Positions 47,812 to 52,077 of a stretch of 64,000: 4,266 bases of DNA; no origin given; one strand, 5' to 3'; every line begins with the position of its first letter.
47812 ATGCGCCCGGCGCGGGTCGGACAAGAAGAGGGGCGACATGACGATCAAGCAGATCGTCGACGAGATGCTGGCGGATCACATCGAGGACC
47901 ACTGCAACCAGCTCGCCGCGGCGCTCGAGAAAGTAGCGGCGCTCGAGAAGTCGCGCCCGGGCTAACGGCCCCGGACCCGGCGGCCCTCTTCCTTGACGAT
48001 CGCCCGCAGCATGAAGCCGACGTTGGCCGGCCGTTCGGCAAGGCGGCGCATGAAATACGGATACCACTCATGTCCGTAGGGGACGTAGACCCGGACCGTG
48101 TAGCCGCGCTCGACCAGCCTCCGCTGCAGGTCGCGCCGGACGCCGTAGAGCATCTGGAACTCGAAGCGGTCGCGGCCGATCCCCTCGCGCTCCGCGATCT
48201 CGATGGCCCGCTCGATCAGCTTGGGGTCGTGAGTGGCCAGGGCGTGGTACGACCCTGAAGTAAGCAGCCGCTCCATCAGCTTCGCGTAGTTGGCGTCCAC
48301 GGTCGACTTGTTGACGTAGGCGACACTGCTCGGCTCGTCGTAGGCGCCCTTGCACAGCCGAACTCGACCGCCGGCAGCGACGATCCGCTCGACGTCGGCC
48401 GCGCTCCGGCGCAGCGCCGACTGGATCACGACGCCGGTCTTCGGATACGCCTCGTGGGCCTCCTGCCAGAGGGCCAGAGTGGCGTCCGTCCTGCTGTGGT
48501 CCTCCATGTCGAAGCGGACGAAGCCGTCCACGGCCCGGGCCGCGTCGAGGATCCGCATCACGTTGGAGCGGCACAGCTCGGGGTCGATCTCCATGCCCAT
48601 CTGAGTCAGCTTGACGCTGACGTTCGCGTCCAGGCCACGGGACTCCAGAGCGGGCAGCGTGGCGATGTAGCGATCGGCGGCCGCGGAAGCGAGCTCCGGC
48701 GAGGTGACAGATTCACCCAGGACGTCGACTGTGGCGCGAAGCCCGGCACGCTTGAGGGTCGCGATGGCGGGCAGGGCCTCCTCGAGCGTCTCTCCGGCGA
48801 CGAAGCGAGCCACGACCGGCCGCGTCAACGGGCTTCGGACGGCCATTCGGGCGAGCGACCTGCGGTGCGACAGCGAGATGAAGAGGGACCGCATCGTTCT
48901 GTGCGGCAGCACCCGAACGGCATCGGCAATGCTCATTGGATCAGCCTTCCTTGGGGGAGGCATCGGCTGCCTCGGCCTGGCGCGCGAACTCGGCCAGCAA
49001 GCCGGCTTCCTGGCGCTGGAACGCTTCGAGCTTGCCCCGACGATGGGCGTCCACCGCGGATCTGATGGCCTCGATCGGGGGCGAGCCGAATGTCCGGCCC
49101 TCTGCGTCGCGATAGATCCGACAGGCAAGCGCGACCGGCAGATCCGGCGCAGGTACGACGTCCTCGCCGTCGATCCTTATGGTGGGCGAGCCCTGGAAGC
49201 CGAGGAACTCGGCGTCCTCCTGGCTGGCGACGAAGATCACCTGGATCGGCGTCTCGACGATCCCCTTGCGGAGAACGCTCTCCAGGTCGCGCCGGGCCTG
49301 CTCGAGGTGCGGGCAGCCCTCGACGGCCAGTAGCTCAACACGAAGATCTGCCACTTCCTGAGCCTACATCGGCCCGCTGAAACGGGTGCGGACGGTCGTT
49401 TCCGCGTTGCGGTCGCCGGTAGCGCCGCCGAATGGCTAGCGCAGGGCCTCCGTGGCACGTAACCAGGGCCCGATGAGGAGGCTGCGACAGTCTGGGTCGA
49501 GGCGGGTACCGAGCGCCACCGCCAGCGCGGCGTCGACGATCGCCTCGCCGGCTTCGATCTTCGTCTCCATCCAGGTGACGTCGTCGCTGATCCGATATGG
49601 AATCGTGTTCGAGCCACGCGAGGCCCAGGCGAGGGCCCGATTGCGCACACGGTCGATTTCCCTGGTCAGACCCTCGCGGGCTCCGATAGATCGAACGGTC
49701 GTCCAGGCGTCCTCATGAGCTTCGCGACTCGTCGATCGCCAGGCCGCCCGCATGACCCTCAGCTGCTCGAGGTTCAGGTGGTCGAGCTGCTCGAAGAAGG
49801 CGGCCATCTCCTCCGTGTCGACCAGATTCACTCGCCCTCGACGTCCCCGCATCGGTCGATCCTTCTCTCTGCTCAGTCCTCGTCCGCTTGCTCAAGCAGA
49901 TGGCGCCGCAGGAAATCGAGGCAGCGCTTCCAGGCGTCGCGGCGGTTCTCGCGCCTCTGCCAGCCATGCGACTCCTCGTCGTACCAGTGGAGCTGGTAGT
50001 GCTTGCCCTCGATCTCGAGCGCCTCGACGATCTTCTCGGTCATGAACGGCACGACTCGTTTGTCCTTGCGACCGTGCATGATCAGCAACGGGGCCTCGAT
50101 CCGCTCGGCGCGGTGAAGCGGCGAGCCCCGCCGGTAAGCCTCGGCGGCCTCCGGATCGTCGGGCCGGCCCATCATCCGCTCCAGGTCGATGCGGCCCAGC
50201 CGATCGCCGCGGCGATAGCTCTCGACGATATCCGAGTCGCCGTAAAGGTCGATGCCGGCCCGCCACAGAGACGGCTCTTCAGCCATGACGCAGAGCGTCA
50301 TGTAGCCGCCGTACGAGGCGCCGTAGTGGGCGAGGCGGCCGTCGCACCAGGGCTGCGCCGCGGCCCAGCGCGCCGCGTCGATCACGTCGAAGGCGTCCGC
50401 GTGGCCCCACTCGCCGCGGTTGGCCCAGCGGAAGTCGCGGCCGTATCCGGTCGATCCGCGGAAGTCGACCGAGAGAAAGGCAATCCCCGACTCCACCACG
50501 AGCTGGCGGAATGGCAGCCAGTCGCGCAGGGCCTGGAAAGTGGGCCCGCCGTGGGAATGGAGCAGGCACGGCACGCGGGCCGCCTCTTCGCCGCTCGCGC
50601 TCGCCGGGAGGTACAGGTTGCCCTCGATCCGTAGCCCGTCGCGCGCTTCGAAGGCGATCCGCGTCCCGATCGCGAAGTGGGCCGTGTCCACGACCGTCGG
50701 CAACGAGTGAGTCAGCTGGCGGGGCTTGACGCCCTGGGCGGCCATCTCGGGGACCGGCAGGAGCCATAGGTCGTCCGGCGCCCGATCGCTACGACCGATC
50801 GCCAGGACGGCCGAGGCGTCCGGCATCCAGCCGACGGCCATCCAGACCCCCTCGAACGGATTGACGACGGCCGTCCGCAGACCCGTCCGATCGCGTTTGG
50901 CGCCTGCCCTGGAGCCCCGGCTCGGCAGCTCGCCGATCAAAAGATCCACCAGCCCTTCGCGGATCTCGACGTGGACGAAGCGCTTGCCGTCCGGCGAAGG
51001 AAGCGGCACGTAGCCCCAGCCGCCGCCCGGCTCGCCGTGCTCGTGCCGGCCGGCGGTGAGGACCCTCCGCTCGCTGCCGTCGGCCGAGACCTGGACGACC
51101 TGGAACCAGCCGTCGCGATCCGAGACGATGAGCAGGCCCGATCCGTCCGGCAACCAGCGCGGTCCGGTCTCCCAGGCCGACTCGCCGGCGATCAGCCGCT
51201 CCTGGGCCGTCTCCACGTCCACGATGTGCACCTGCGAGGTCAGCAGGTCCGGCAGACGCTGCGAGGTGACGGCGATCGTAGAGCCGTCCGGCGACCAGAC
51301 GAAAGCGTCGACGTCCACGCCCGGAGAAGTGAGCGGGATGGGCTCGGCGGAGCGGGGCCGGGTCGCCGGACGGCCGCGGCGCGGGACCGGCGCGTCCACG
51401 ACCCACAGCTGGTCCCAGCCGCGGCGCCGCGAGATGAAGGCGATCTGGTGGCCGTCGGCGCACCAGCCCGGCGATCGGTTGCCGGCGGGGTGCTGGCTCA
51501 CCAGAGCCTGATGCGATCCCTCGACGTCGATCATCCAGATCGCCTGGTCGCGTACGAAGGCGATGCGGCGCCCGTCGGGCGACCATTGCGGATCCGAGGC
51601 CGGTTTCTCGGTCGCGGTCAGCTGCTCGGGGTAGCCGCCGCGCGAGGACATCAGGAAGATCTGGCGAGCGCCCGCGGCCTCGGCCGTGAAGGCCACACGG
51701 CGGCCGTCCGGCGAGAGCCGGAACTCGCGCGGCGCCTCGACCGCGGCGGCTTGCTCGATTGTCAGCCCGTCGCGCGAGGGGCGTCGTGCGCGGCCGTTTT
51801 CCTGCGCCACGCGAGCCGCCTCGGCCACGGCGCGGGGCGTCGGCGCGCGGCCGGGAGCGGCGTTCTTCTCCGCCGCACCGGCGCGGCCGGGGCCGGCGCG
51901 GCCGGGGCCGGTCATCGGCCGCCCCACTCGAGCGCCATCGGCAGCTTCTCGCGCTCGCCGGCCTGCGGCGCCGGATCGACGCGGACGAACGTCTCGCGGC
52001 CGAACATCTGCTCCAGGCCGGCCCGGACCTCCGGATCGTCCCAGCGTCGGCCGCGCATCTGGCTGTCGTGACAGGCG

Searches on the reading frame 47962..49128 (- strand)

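Call 79: search_protein_families(library=padloc, proteins=[window:47962-49128:-], max_evalue=0.00001)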
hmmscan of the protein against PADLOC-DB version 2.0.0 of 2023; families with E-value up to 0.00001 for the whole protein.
window:47962-49128:- (388 aa): 0 families

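Call 80: search_protein_families(library=pfam, proteins=[window:47962-49128:-], max_evalue=0.00001)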
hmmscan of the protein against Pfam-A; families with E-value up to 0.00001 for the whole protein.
window:47962-49128:- (388 aa): 1 family
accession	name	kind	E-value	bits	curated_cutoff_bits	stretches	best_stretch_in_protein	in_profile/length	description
PF01619.24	Pro_dh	-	1.1e-34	120.7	27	1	119-373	2-276/278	Proline dehydrogenase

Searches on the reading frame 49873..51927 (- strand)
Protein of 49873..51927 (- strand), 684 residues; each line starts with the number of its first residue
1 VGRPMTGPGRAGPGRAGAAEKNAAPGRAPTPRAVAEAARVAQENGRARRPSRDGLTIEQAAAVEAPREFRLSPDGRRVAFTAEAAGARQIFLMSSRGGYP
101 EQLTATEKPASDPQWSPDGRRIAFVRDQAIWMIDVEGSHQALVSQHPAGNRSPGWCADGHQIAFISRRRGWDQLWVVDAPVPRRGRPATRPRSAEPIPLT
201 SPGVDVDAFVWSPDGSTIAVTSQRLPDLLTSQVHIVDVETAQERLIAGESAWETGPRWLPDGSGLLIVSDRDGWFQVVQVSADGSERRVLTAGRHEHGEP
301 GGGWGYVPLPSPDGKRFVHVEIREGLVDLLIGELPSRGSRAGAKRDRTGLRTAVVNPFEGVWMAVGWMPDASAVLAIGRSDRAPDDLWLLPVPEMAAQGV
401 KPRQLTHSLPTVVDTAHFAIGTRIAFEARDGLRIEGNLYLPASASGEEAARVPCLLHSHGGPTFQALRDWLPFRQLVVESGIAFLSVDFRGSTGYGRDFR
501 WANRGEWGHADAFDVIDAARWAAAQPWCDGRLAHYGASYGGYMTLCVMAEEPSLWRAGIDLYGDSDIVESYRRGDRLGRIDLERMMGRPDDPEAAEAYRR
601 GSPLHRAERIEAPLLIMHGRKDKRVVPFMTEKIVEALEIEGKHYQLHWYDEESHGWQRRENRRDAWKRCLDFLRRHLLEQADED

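Call 79: search_protein_families(library=padloc, proteins=[window:49873-51927:-], max_evalue=0.00001)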
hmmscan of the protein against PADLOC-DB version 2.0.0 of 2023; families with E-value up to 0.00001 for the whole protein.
window:49873-51927:- (684 aa): 0 families

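Call 80: search_protein_families(library=pfam, proteins=[window:49873-51927:-], max_evalue=0.00001)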
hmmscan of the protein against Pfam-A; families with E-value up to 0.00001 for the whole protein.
window:49873-51927:- (684 aa): 7 families
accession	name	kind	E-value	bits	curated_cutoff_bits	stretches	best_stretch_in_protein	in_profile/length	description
PF00326.27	Peptidase_S9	-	1.9e-42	145.6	22.6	1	475-677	8-210/213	Prolyl oligopeptidase family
PF07676.18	PD40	-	6.6e-30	102.8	20.9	1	101-129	2-30/38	WD40-like Beta Propeller Repeat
PF02129.25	Peptidase_S15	-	4.9e-18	66.2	23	1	430-574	1-140/262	X-Pro dipeptidyl-peptidase (S15 family)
PF00930.27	DPPIV_N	-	7e-12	45.2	22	0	96-144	31-80/354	Dipeptidyl peptidase IV (DPP IV) N-terminal region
PF01738.24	DLH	-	3.1e-08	33.9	21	1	517-676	83-216/217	Dienelactone hydrolase family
PF12146.15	Hydrolase_4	-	5.4e-07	29.6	27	0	605-655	185-233/239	Serine aminopeptidase, S33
PF25174.1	Beta-prop_THOC3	-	1.9e-06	27.5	305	0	209-281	94-159/272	THOC3 beta-propeller domain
